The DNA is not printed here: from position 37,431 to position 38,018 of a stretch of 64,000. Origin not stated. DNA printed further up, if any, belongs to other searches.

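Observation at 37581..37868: A small two-helix membrane protein with the layout of spindle-shaped-virus major capsid proteins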

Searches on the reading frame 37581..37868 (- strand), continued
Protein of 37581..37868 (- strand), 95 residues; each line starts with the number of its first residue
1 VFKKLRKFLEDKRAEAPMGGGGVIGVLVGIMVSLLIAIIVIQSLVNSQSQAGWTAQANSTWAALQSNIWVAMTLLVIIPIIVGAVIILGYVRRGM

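Call 55: find_encoding_contigs(protein=P0037, flank=10000, max_places=3)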
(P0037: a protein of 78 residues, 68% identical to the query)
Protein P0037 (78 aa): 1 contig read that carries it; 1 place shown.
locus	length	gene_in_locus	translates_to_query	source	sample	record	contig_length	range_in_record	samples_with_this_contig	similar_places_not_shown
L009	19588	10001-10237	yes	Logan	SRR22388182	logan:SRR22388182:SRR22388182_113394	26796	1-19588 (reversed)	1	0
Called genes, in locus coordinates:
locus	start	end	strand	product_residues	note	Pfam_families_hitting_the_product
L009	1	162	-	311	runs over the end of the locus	-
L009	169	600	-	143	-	-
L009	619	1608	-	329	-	-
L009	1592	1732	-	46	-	-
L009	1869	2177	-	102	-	-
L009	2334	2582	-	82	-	-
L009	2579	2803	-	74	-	-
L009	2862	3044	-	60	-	-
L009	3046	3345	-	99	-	-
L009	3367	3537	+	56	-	-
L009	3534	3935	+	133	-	-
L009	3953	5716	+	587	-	-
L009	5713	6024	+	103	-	-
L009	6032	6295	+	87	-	-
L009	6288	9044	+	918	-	-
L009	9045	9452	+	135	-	-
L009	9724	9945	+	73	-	-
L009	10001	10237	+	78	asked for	-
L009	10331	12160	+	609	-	-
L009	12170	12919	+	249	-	-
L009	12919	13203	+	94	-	-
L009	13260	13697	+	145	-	-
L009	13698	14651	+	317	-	-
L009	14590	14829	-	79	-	-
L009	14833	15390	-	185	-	PF13489:Methyltransf_23, PF05148:Methyltransf_8 (weak), PF08241:Methyltransf_11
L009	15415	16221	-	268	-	PF00535:Glycos_transf_2, PF13641:Glyco_tranf_2_3 (weak)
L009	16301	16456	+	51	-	-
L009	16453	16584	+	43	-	-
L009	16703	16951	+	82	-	-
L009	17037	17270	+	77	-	-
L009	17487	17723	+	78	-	-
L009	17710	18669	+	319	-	PF01555:N6_N4_Mtase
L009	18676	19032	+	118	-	-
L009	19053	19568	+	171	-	-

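Call 58: fold_search(model_id=the predicted structure, library=pdb)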
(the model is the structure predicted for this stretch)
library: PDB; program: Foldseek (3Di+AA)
matches with E <= 10: 26; with E <= 0.001: 0
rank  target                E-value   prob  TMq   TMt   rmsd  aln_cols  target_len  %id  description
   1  4j7j_B                4.6e+00  0.20  0.47  0.51   2.3        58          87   17  The crystal structure of a secreted protein EsxB (Mutant G53A) from Bacillus anthracis str. Sterne (released 2013-03-06)
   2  3fx7_B                5.0e+00  0.08  0.38  0.41   6.0        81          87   10  Crystal structure of hypothetical protein of HP0062 from Helicobacter pylori (released 2009-09-01)
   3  4j41_C                5.4e+00  0.18  0.47  0.54   2.3        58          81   16  The crystal structure of a secreted protein EsxB (Mutant P67A) from Bacillus anthracis str. Sterne (released 2013-02-20)
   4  5lpn_B                6.2e+00  0.15  0.58  0.43   8.1        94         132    6  Structure of human Rab10 in complex with the bMERB domain of Mical-1 (released 2016-08-24)
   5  6kaf_Z                6.2e+00  0.06  0.29  0.42   6.6        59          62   19  C2S2M2N2-type PSII-LHCII (released 2019-10-23)
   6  6o35_B                6.2e+00  0.05  0.36  0.35  14.2        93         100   13  Crystal structure of a de novo designed octameric helical-bundle protein (released 2020-03-18)
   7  3zbh_H                6.7e+00  0.07  0.40  0.41   4.9        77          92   12  Geobacillus thermodenitrificans EsxA crystal form I (released 2012-11-21)
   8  4j7k_D                7.3e+00  0.15  0.49  0.54   2.1        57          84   14  The crystal structure of a secreted protein EsxB (Mutant E54Q) from Bacillus anthracis str. Sterne (released 2013-03-06)
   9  5oy0_L                7.3e+00  0.07  0.38  0.27   6.1        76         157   20  Structure of synechocystis photosystem I trimer at 2.5A resolution (released 2018-02-21)
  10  6kac_Z                7.3e+00  0.05  0.28  0.41   6.5        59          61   19  Cryo-EM structure of the C2S2-type PSII-LHCII supercomplex from Chlamydomonas reihardtii (released 2019-10-23)
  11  8bd3_Z                7.3e+00  0.04  0.27  0.38   6.3        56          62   16  Cryo-EM structure of the Photosystem II - LHCII supercomplex from Chlorella ohadi (released 2023-08-09)
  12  8axk_g                7.3e+00  0.04  0.30  0.35  10.5        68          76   16  Type 3 secretion system export apparatus core, inner rod and needle of Shigella flexneri (released 2023-03-01)
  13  4j11_D                7.8e+00  0.13  0.47  0.52   2.2        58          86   16  The crystal structure of a secreted protein ESXB (wild-type, in P21 space group) from Bacillus anthracis str. sterne (released 2013-02-13)
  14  4l0r_B                7.8e+00  0.05  0.29  0.37   5.9        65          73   11  Crystal structure of FGF2-interacting protein from Homo sapiens. Northeast Structural Genomics Consortium Target HR902 (released 2013-09-04)
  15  9k7v_Z                7.8e+00  0.04  0.26  0.38   6.5        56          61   20  Structural insights into photosystem II supercomplex of a a siphonous green algae Bryopsis corticulans from intertidal (released 2026-02-25)
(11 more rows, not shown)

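Call 59: fold_search(model_id=the predicted structure, library=viral)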
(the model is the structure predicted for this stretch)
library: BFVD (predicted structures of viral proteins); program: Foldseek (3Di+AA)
matches with E <= 10: 105; with E <= 0.001: 0
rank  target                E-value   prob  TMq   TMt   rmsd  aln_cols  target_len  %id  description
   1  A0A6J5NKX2            1.6e+00  0.25  0.43  0.56   5.3        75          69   15  Uncharacterized protein [uncultured Caudovirales phage]
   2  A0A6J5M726            1.8e+00  0.20  0.47  0.53   6.8        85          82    9  Uncharacterized protein [uncultured Caudovirales phage]
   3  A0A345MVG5            2.4e+00  0.16  0.48  0.53   4.9        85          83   15  (no name in the UniProt tables at hand)
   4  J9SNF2                3.2e+00  0.14  0.44  0.53   6.0        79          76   11  Uncharacterized protein [Escherichia phage ECBP2]
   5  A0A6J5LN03            3.2e+00  0.13  0.34  0.49   4.3        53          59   15  Uncharacterized protein [uncultured Caudovirales phage]
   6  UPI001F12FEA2         3.2e+00  0.11  0.37  0.38   5.6        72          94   17  (no name look-up for this kind of identifier)
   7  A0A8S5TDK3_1          3.2e+00  0.08  0.41  0.07   8.0        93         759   17  Tape measure domain protein [Siphoviridae sp. ctNnX9]
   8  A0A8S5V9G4            3.5e+00  0.25  0.54  0.71   2.8        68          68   10  Uncharacterized protein [Siphoviridae sp. ct6rT12]
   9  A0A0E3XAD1            3.5e+00  0.23  0.58  0.58   6.3        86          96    9  Uncharacterized protein [Gordonia phage Gmala1]
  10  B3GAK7                3.8e+00  0.30  0.58  0.78   1.9        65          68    6  AMDV2_8 [uncultured virus]
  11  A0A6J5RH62            3.8e+00  0.20  0.54  0.73   2.9        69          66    9  Uncharacterized protein [uncultured Caudovirales phage]
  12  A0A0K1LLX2            3.8e+00  0.11  0.39  0.07   5.4        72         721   17  Tail spike protein [Caulobacter phage Sansa]
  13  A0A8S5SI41            3.8e+00  0.09  0.41  0.40   4.1        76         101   21  Uncharacterized protein [Phage sp. ctqZP6]
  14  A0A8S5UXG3            3.8e+00  0.09  0.38  0.16   6.0        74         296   15  Regulatory protein [Podoviridae sp. ctW0z17]
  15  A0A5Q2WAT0            3.8e+00  0.07  0.39  0.34   9.9       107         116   18  (no name in the UniProt tables at hand)
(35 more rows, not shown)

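Call 63: find_related_loci(query=A1, collection=genome_contigs, flank=10000)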
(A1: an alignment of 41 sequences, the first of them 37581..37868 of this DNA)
Query A1 (95 aa) in genome_contigs; peptide patterns used: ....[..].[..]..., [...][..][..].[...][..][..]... (x = any residue, [..] = any of these).
248 stretches matched a pattern; 2 encode a relative of the query (tblastn E <= 1e-3); 2 distinct loci.
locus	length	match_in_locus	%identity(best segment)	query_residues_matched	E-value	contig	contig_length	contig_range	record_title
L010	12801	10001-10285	80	1-95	5e-40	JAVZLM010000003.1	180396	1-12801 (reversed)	MAG: Candidatus Bathyarchaeia archaeon isolate DRTY-6_201907_bins_54 DRTY-6_201907_bins_54_scaffold_3, whole genome shot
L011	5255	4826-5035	54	22-91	4e-18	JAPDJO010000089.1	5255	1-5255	MAG: Thermoplasmatota archaeon isolate S4B1_HD70 c_000000003161, whole genome shotgun sequence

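Call 65: search_protein_families(library=pfam, proteins=[L004:1015-1698:-, L004:5543-7726:+, L004:10964-12199:-], max_evalue=0.01)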
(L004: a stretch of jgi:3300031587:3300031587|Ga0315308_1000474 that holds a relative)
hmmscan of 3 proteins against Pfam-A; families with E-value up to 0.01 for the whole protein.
L004:1015-1698:- (227 aa): 0 families

L004:5543-7726:+ (727 aa): 0 families

L004:10964-12199:- (411 aa): 0 families

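Call 66: search_protein_families(library=ncbifam, proteins=[window:37581-37868:-], max_evalue=0.01)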
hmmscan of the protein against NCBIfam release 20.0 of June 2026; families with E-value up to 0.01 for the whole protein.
window:37581-37868:- (95 aa): 0 families

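Call 68: find_encoding_contigs(protein=P0002, flank=10000, max_places=2)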
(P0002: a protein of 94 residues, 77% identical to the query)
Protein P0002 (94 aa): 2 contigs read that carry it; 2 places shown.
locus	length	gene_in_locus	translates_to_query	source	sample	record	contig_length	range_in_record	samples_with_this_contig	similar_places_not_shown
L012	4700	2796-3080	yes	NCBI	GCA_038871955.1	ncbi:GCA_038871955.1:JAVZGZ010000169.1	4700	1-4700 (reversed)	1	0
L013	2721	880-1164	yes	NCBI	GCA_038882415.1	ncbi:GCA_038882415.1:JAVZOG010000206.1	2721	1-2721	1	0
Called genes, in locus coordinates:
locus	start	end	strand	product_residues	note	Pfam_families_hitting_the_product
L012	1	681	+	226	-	PF20440:GvpD_bR2 (faint)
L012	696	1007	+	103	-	-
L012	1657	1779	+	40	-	-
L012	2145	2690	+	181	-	-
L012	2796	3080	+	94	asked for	-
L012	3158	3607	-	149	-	-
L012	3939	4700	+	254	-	?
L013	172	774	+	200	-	-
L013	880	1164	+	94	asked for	-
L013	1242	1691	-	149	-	-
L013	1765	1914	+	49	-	PF01402:RHH_1 (weak)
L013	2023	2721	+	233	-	?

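Call 69: find_encoding_contigs(protein=P0005, flank=10000, max_places=2)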
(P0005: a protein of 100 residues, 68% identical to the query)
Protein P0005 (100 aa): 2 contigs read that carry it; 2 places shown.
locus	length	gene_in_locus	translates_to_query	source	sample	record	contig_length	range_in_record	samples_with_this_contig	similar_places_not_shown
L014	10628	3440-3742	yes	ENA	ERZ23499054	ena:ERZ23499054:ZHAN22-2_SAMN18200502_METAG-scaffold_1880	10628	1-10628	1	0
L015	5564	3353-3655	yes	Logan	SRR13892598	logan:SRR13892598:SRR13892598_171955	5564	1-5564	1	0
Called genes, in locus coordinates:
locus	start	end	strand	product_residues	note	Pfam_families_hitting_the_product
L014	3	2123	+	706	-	?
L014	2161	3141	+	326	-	-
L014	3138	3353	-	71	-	-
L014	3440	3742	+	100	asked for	-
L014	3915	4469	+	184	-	-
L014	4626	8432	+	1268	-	PF15892:BNR_4 (weak)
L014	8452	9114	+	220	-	PF07460:NUMOD3, PF03852:Vsr, PF04480:DUF559, PF18741:MTES_1575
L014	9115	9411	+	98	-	-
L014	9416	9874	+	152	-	-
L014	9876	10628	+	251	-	?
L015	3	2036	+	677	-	?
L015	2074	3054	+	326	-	-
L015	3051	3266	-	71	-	-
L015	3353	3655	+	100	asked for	-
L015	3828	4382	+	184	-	-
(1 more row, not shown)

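Call 70: find_encoding_contigs(protein=P0029, flank=10000, max_places=2)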
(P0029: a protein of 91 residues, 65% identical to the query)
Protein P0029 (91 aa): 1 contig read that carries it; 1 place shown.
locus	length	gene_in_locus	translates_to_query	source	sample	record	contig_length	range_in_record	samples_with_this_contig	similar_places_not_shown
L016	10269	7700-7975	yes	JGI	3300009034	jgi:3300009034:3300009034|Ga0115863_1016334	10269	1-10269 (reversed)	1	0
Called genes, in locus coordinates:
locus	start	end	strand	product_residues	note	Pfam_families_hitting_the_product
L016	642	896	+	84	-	-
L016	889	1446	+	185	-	-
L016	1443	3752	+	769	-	-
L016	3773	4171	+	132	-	-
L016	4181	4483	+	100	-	-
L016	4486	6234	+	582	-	-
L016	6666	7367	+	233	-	-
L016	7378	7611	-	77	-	-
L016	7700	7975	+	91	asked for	-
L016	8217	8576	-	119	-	-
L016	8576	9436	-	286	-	-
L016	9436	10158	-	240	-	-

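Call 71: find_encoding_contigs(protein=P0027, flank=10000, max_places=2)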
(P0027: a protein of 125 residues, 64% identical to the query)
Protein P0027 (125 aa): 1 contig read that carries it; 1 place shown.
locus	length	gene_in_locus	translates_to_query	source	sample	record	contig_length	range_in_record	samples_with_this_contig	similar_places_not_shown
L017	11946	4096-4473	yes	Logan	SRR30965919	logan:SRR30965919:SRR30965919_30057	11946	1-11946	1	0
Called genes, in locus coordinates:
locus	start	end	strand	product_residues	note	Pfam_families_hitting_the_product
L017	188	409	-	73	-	-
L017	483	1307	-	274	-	-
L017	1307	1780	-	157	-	-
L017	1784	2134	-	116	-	-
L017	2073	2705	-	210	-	-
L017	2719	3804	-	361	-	PF13229:Beta_helix (weak)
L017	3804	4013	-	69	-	-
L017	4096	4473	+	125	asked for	-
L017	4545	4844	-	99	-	-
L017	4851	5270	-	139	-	-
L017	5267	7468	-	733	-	-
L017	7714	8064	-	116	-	-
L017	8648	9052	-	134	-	-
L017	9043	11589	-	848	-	-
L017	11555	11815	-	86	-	-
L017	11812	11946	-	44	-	?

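Call 72: list_cluster_members(proteins=[P0161, P0162, P0163, P0165, P0166, P0167, P0169, P0170, P0171, P0172])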
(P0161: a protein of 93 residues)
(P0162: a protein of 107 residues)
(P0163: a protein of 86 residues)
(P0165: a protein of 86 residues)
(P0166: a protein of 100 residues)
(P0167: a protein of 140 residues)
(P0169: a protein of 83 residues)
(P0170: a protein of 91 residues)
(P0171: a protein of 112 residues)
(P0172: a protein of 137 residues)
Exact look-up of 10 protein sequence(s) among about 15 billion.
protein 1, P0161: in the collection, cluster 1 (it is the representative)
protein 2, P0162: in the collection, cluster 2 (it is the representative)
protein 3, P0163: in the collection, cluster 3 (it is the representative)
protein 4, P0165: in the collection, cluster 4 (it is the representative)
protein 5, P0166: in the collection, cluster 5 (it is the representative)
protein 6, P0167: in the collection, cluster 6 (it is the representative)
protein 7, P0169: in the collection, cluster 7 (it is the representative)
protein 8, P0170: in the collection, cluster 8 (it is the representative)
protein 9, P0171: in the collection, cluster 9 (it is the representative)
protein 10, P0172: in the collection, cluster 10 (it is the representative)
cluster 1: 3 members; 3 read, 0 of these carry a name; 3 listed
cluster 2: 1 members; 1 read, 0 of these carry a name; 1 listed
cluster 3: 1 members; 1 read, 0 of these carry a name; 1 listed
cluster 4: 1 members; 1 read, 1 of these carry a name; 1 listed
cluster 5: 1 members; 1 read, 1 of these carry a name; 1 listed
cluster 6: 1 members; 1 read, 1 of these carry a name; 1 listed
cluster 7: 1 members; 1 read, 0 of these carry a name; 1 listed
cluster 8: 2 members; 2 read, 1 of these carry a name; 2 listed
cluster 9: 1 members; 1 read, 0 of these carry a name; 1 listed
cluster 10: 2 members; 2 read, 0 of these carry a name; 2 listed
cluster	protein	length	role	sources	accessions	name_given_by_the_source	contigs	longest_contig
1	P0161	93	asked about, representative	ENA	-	-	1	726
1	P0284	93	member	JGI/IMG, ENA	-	-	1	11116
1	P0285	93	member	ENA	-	-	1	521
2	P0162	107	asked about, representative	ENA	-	-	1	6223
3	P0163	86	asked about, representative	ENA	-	-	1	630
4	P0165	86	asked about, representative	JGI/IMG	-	hypothetical protein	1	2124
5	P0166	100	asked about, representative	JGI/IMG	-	hypothetical protein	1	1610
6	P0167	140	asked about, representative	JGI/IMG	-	hypothetical protein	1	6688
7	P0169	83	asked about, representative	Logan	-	-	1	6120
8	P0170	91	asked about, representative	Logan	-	-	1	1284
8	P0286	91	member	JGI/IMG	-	hypothetical protein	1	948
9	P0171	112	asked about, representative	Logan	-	-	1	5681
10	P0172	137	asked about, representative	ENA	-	-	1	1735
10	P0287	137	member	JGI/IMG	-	-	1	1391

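Call 73: find_related_loci(query=A1, collection=viral_contigs, flank=10000)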
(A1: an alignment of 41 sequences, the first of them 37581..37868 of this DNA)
Query A1 (95 aa) in viral_contigs; peptide patterns used: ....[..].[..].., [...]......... (x = any residue, [..] = any of these).
79 stretches matched a pattern, but none encodes a relative of the query by tblastn (E <= 1e-3).
